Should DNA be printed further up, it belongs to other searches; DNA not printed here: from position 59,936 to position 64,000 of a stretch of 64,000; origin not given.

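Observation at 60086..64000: Giant DUF4011/Upf1-like SF1 helicase running off the window end; candidate defense gene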

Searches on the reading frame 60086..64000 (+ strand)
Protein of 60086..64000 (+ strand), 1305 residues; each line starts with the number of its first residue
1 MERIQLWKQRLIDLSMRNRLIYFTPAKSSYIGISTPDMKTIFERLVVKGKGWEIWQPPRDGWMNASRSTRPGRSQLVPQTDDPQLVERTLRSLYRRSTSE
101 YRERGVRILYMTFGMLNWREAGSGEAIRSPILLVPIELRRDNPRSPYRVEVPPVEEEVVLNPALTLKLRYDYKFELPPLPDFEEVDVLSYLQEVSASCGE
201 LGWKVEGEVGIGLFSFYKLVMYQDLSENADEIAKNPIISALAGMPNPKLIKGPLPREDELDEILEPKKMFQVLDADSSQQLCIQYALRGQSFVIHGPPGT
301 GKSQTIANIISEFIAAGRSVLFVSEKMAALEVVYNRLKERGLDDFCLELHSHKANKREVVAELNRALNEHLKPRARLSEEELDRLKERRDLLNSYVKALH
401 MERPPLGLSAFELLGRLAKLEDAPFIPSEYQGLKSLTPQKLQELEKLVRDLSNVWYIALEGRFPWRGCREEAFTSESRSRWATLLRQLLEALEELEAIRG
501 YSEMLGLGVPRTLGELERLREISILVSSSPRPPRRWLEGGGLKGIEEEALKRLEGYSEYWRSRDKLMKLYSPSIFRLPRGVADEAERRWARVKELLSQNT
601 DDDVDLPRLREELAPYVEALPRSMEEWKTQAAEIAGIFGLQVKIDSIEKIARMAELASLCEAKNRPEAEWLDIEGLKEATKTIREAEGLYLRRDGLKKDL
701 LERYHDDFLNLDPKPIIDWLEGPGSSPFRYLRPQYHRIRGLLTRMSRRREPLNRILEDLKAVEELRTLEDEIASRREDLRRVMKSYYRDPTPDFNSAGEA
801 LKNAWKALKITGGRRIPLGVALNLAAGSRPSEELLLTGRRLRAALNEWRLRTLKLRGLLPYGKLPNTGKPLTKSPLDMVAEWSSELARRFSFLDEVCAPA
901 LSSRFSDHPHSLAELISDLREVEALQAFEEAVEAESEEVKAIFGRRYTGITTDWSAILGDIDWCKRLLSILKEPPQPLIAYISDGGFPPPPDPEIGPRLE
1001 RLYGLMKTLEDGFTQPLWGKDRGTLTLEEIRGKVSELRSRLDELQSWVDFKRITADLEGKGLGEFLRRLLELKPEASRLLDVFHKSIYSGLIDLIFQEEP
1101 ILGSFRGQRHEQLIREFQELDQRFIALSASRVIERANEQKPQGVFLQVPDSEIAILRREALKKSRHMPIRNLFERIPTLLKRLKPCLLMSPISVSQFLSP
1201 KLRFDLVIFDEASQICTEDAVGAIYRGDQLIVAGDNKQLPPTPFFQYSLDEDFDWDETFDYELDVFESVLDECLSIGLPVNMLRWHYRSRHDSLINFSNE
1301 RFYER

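Call 4: search_protein_families(library=pfam, proteins=[window:60086-64000:+], max_evalue=0.01)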
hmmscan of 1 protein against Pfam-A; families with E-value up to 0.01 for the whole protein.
window:60086-64000:+ (1305 aa): 10 families
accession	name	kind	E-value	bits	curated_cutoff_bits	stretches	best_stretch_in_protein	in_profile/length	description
PF13195.11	DUF4011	-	1.4e-26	93.8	22.2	1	10-168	1-158/158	Protein of unknown function (DUF4011)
PF13086.12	AAA_11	-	1.8e-16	61.1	27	2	276-345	3-75/257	AAA domain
PF13245.12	AAA_19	-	2.2e-07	31.5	25.1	1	279-331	1-55/134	AAA domain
PF09848.15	SLFN-g3_helicase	-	3.4e-07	30.3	24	1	291-353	3-56/354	Schlafen group 3, DNA/RNA helicase domain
PF13604.12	AAA_30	-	5.6e-06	26.7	27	1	277-334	4-63/191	AAA domain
PF13191.12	AAA_16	-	0.0004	21.4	32.6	1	289-401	24-129/167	AAA ATPase domain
PF01443.25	Viral_helicase1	-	0.00068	19.9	21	0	293-319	2-27/228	Viral superfamily 1 RNA helicase core domain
PF04851.21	ResIII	-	0.00091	19.6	22.5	1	288-356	22-95/164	Type III restriction enzyme, res subunit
PF13401.12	AAA_22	-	0.0011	19.7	27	1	290-393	6-102/130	AAA domain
PF00270.35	DEAD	-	0.003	17.7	26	0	278-351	3-78/167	DEAD/DEAH box helicase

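Call 5: search_protein_families(library=padloc, proteins=[window:60086-64000:+], max_evalue=0.01)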
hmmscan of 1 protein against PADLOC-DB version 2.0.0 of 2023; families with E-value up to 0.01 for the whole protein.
window:60086-64000:+ (1305 aa): 12 families
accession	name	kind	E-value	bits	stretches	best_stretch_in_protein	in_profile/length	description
PDLC05009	PDC-S37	-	1.2e-250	833.4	3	2-576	8-597/1550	-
PDLC02194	Hhe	-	7.8e-92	306.5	2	1044-1304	1217-1477/1911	-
PDLC03920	MkoA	-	9.8e-17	58.5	2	266-391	609-747/1112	-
PDLC04140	mad8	-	4.7e-09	34.2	1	290-393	28-144/314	mads_8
PDLC03924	MkoC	-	1.1e-08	31.6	1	1204-1248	671-715/1136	-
PDLC03921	MkoA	-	9.3e-08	28.2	2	1203-1242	1296-1335/1607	-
PDLC03859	LmuB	-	1.1e-05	22.8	0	674-1127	218-454/611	-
PDLC05035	PDC-S53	-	0.00015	17.9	0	292-341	513-560/900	-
PDLC05064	PDC-S68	-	0.00088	15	1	283-325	694-736/1273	-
PDLC02350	AbiO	-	0.0034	14.2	0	279-324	182-227/468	AbiO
PDLC01734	typeIV_RecD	-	0.0054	13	0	267-312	332-377/763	RecD_0_IVD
PDLC02895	DpdJ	-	0.0098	10.7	0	1204-1242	193-234/2112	DpdJ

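Call 6: search_protein_families(library=ncbifam, proteins=[window:60086-64000:+], max_evalue=0.01)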
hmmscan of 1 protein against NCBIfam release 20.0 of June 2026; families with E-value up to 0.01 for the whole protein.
window:60086-64000:+ (1305 aa): 9 families
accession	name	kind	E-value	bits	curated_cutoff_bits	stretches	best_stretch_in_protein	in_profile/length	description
NF058533.1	antiphage_ProA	equivalog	1.1e-244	815.6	1500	3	2-591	358-965/1903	anti-phage protein ProA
NF042953.1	Hhe_antiphage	equivalog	1.4e-150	503.4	2000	2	86-792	127-860/1797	DUF4011 domain-containing anti-phage protein Hhe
TIGR00376.1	TIGR00376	hypoth_equivalog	9.3e-22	77.2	348.9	2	1166-1304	328-450/639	IGHMBP2 family helicase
NF040671.1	PLuB_AAA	exception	4.2e-16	57.5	999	2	1201-1304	960-1070/1256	PLuB system helicase-like protein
TIGR01448.2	helicase_RecD2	equivalog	1.5e-07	30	500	1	257-321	299-363/713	SF1B family DNA helicase RecD2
TIGR01447.1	recD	equivalog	2.2e-07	29.9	310.15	1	268-314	142-188/597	exodeoxyribonuclease V subunit alpha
NF005931.1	PRK07952.1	equivalog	0.001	18.7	357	1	289-338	99-150/246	replicative helicase loader DnaC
NF038214.1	IS21_help_AAA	equivalog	0.0061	16.3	200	0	283-326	84-127/232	IS21-like element helper ATPase IstB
NF009043.0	PRK12377.1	subfamily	0.0063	16.1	389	0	290-337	102-151/248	ATP-binding protein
